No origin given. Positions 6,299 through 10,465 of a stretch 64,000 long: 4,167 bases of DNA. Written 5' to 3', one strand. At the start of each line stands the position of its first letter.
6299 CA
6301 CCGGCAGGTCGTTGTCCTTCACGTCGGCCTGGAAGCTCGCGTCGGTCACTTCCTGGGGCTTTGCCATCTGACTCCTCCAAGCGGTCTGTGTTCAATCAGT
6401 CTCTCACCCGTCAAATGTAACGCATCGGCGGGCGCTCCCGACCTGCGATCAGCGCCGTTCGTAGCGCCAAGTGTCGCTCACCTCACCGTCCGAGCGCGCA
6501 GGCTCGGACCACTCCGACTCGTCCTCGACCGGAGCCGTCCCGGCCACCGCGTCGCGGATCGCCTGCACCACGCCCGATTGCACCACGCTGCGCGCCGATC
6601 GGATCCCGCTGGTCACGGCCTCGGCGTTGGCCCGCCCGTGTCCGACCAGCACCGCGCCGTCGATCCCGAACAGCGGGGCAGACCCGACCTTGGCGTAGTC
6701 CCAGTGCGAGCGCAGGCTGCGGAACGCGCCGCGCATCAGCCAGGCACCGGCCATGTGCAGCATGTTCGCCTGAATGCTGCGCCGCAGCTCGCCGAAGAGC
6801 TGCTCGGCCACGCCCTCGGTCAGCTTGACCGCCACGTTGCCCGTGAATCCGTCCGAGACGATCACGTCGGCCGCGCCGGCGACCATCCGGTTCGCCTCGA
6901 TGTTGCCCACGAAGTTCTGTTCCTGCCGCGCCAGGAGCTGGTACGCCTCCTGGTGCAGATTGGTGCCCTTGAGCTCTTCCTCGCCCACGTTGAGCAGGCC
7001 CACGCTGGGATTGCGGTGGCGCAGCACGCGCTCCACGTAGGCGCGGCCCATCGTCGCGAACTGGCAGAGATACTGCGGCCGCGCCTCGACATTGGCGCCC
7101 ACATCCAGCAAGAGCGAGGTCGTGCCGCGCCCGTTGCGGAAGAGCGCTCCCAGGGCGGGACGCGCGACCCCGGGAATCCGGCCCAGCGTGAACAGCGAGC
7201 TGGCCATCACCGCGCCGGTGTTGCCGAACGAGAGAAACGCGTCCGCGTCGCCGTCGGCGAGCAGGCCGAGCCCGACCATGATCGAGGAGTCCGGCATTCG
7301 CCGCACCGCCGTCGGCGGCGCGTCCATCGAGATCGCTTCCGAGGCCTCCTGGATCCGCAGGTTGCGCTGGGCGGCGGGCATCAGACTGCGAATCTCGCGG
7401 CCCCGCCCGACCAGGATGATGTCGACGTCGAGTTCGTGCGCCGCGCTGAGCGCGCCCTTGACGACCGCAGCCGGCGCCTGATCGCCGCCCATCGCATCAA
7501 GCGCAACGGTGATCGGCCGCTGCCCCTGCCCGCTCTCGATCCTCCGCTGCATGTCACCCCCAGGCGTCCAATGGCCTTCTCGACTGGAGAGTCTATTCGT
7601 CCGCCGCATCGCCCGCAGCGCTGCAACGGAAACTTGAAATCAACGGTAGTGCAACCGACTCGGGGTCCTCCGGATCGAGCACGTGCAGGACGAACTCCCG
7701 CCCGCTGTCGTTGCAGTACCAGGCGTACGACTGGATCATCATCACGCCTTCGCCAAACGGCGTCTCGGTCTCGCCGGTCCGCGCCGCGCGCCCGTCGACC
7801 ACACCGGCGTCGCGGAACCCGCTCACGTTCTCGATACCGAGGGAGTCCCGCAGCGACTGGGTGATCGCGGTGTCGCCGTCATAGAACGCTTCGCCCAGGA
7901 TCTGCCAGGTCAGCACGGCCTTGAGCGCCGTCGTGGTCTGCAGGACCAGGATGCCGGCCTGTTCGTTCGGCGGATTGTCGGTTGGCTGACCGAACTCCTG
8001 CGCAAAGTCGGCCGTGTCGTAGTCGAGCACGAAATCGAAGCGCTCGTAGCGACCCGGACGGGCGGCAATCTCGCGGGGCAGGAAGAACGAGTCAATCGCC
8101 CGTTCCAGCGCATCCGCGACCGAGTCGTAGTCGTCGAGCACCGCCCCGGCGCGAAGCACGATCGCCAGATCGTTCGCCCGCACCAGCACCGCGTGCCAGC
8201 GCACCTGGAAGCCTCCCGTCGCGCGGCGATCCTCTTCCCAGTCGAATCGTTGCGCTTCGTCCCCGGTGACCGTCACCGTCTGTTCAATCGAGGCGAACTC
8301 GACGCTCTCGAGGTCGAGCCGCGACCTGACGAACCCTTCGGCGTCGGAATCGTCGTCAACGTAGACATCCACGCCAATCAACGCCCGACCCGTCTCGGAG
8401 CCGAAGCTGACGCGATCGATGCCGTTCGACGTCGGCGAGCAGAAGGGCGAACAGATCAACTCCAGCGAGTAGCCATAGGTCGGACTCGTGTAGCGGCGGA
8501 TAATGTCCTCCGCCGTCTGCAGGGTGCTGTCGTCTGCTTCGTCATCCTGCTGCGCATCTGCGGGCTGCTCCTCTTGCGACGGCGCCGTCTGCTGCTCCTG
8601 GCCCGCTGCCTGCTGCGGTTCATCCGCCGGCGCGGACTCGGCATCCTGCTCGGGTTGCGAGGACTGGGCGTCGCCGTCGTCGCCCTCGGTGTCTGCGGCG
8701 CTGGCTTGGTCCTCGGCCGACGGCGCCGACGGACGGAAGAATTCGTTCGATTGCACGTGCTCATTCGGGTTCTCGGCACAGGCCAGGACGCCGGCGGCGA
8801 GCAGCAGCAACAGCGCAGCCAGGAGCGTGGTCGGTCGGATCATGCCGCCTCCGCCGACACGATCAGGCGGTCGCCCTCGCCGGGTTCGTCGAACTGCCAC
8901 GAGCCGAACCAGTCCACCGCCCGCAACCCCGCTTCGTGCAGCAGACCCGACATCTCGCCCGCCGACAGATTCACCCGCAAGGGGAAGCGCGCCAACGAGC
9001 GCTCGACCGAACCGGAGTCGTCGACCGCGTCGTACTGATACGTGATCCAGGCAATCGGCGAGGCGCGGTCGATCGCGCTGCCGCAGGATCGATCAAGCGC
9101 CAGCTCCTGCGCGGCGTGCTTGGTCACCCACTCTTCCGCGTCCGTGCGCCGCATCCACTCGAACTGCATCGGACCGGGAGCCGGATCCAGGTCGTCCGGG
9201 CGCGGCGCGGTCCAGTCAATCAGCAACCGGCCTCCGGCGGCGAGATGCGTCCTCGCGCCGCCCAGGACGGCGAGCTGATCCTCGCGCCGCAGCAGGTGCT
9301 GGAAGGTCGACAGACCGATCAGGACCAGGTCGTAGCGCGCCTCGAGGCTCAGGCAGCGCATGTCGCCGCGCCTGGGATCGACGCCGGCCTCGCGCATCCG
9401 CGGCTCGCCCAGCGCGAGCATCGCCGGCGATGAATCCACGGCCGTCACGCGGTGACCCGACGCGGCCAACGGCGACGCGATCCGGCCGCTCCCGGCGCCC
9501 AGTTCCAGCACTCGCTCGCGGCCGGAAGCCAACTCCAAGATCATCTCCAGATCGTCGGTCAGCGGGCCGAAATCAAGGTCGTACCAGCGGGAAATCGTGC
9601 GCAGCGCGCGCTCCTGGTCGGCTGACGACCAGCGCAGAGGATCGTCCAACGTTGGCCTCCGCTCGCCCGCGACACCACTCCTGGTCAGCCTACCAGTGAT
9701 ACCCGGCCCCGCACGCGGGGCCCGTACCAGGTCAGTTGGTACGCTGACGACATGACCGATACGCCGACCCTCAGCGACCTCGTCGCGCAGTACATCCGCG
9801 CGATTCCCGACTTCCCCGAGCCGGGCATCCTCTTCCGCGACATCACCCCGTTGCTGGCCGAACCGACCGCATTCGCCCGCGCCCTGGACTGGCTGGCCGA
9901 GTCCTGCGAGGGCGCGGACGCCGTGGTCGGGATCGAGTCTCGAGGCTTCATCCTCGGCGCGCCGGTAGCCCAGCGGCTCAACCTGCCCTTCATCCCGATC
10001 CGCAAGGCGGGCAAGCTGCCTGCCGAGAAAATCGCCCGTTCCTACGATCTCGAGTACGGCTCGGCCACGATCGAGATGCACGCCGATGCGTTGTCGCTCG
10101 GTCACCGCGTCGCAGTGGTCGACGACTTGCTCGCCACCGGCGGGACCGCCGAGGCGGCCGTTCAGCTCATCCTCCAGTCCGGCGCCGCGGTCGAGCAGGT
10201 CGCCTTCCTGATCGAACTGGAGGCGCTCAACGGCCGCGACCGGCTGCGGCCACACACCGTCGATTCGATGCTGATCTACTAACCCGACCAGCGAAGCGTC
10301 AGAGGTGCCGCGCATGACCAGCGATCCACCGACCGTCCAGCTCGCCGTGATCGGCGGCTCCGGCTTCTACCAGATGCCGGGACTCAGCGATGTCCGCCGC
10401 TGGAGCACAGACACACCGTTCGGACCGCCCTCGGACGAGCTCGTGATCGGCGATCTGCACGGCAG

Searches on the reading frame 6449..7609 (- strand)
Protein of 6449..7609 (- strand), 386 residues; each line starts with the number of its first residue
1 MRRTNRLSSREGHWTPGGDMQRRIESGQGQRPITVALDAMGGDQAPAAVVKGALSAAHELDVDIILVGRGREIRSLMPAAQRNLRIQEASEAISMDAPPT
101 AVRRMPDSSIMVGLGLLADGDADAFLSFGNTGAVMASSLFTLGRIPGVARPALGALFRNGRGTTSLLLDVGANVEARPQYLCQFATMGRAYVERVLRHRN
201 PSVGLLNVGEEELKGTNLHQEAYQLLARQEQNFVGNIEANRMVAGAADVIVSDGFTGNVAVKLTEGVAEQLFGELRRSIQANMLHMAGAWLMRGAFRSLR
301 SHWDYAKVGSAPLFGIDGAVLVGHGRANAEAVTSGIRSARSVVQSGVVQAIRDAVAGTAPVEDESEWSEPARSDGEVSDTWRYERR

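Call 51: search_protein_families(library=pfam, proteins=[window:6449-7609:-], max_evalue=0.001)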
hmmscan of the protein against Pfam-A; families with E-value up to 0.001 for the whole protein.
window:6449-7609:- (386 aa): 1 family
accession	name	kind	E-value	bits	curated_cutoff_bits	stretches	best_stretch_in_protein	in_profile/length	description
PF02504.20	FA_synthesis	-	6e-92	308.6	29.1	1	34-349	2-323/324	Fatty acid synthesis protein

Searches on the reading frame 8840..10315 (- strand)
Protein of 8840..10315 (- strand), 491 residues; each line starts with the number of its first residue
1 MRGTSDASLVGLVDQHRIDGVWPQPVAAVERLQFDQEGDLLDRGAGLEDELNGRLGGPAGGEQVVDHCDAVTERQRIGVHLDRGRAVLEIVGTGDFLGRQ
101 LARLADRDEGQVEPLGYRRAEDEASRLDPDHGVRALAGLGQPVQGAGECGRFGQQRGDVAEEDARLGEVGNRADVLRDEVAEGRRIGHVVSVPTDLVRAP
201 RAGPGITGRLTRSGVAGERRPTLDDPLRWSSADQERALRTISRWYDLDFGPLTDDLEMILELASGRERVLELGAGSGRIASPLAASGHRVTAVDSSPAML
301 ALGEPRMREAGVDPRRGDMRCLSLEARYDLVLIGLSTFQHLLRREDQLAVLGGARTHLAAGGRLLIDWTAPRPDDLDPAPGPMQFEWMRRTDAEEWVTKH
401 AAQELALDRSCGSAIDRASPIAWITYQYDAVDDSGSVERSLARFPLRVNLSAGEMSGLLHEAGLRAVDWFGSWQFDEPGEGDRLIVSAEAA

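Call 51: search_protein_families(library=pfam, proteins=[window:8840-10315:-], max_evalue=0.001)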
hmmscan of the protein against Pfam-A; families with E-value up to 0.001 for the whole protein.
window:8840-10315:- (491 aa): 5 families
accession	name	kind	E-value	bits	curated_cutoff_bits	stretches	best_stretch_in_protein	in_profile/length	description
PF13649.12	Methyltransf_25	-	5.8e-14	53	27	1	269-362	1-97/97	Methyltransferase domain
PF08242.18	Methyltransf_12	-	3.3e-11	44.2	30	1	270-364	1-98/98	Methyltransferase domain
PF08241.18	Methyltransf_11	-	1.4e-10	42.1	21.2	1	270-366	1-95/95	Methyltransferase domain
PF13489.12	Methyltransf_23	-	1.1e-07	32.1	27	1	257-370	14-120/164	Methyltransferase domain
PF13847.12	Methyltransf_31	-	5.9e-05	23.2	27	1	266-367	4-110/145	Methyltransferase domain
